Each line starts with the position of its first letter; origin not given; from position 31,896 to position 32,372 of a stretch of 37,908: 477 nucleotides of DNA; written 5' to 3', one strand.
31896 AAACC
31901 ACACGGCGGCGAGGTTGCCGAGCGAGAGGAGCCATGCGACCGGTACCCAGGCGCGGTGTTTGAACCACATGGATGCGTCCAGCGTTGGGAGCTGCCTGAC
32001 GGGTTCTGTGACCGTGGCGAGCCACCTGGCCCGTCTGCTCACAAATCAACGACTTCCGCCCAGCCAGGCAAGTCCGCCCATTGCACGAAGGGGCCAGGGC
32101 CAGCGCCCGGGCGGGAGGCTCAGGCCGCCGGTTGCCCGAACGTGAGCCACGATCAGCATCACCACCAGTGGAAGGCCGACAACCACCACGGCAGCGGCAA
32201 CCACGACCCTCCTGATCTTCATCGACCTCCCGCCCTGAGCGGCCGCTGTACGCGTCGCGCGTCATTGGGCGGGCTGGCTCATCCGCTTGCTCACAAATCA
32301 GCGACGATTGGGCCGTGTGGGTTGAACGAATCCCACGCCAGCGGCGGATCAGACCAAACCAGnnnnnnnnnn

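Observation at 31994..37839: Family of related intergenic palindromic repeats punctuating most of the gene gaps in the last 6 kb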

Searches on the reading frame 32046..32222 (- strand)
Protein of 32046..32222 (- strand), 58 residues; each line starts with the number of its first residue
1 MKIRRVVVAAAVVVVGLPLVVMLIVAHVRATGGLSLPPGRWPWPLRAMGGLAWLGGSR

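Call 64: search_protein_families(library=pfam, proteins=[window:32046-32222:-], max_evalue=0.00001)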
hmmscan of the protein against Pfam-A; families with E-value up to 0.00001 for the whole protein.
window:32046-32222:- (58 aa): 0 families
